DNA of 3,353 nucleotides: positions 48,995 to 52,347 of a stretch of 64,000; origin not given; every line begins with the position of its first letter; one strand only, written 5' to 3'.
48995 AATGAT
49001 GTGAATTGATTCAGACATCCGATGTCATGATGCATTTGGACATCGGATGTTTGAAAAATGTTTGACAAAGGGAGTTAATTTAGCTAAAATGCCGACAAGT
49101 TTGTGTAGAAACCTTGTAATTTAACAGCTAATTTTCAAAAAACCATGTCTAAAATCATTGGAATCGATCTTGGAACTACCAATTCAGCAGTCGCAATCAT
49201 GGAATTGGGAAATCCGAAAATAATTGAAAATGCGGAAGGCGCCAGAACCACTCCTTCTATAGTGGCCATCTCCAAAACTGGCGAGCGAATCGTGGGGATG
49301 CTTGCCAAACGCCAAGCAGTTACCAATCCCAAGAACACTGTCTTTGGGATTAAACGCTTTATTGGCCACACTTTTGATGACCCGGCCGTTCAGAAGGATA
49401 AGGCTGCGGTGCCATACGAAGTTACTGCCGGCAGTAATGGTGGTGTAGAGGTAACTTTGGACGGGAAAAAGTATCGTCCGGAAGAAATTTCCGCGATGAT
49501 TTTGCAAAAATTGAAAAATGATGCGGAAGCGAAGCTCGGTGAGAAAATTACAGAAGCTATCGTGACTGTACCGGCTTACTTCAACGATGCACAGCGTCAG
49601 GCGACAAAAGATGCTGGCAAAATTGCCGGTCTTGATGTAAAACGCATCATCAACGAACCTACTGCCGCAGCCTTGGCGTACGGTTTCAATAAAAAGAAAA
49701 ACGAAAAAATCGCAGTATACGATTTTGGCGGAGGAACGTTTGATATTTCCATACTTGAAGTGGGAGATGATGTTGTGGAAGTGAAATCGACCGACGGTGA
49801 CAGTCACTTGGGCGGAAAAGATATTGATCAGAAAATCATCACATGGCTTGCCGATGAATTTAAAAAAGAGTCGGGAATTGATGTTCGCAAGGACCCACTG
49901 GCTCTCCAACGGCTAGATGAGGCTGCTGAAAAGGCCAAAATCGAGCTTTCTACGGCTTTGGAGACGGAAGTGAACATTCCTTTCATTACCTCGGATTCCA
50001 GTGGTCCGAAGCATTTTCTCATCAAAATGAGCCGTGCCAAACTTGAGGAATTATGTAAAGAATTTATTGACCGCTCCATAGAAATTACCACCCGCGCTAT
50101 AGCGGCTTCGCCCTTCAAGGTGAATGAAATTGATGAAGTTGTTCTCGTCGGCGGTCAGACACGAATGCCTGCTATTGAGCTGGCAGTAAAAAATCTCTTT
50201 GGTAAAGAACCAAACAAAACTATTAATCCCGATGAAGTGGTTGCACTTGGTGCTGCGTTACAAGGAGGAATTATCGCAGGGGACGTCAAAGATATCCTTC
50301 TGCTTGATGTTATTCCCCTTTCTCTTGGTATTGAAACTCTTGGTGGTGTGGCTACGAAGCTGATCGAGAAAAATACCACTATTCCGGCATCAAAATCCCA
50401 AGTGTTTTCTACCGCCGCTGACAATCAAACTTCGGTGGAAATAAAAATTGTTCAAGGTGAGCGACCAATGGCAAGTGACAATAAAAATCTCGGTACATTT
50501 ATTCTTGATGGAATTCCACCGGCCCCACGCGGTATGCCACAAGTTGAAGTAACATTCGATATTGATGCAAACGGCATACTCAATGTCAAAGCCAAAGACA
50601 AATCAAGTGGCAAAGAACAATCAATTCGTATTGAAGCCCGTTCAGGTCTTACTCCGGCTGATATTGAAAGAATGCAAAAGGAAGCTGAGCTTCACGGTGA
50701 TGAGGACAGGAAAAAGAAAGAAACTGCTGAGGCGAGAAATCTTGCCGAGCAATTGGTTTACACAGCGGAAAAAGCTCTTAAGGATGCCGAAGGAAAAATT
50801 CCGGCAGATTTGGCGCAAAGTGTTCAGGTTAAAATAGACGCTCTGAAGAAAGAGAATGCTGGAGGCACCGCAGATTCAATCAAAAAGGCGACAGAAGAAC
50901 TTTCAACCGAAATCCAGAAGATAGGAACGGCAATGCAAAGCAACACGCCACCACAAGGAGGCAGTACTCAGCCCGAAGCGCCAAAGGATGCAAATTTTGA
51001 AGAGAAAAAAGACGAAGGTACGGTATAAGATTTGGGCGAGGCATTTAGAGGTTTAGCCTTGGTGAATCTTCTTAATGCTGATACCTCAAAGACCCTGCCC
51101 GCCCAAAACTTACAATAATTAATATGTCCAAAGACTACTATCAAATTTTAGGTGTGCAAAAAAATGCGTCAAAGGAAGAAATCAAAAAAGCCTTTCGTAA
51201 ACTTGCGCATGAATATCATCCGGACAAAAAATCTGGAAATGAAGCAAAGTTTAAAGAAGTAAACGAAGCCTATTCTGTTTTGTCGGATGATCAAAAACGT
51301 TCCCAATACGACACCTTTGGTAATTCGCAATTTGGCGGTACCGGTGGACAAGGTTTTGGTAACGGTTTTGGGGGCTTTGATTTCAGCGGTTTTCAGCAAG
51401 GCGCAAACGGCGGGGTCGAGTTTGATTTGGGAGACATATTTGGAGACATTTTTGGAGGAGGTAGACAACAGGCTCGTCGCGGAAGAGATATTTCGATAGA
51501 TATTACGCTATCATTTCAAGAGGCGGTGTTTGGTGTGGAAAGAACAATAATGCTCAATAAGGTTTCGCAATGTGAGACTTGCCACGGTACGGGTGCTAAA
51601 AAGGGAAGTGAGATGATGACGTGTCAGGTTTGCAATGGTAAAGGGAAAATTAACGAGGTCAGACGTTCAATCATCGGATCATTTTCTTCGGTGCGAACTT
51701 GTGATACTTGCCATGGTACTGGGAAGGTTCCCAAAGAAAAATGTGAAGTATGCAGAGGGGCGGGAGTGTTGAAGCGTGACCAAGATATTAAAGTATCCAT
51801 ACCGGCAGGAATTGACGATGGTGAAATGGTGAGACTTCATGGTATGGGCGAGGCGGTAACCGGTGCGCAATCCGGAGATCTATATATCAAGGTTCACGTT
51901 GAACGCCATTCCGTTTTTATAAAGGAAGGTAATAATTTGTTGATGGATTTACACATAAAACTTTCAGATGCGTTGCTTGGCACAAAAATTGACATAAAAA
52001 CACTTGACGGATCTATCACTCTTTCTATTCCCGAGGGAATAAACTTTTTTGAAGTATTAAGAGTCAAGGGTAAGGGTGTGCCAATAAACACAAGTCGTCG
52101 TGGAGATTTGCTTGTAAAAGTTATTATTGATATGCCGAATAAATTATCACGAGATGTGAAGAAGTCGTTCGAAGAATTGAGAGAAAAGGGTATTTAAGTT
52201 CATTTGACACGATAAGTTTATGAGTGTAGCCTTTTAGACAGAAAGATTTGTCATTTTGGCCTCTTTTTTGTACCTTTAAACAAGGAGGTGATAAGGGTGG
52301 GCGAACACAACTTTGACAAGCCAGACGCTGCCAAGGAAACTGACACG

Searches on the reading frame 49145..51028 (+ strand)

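Call 61: search_protein_families(library=pfam, proteins=[window:49145-51028:+], max_evalue=0.001)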
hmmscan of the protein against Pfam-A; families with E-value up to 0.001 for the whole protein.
window:49145-51028:+ (627 aa): 2 families
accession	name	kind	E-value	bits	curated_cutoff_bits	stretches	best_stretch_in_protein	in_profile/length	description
PF00012.26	HSP70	-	9.9e-250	830.3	20.6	1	4-598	1-598/599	Hsp70 protein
PF06723.19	MreB_Mbl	-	5.1e-15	55.6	27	1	117-370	75-315/327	MreB/Mbl protein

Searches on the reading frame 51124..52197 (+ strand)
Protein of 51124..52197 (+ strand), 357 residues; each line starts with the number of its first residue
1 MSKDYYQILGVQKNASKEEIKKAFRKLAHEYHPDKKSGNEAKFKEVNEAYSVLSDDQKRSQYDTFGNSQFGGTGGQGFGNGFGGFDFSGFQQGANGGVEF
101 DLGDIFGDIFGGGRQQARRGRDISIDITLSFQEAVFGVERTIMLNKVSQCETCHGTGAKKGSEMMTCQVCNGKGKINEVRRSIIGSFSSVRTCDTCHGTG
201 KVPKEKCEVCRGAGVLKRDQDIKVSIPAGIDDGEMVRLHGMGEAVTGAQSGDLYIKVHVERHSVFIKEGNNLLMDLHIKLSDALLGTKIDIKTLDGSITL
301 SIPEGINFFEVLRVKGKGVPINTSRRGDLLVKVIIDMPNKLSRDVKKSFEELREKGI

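Call 61: search_protein_families(library=pfam, proteins=[window:51124-52197:+], max_evalue=0.001)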
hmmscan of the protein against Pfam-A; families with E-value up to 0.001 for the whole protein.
window:51124-52197:+ (357 aa): 5 families
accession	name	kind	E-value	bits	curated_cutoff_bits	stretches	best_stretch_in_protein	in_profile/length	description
PF01556.23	DnaJ_C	-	6.1e-42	143.7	26.6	1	124-338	2-152/152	DnaJ C terminal domain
PF00226.36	DnaJ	-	3.9e-26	91.4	27.8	1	4-63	1-63/63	DnaJ domain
PF00684.25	DnaJ_CXXCXGXG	-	9.9e-16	58.2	32.7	1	150-214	1-65/65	DnaJ central domain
PF15777.11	Anti-TRAP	-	8.1e-05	23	32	0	192-219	12-45/59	Tryptophan RNA-binding attenuator protein inhibitory protein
PF17302.8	DUF5351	-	0.00023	21.8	27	0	165-175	18-28/29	Family of unknown function (DUF5351)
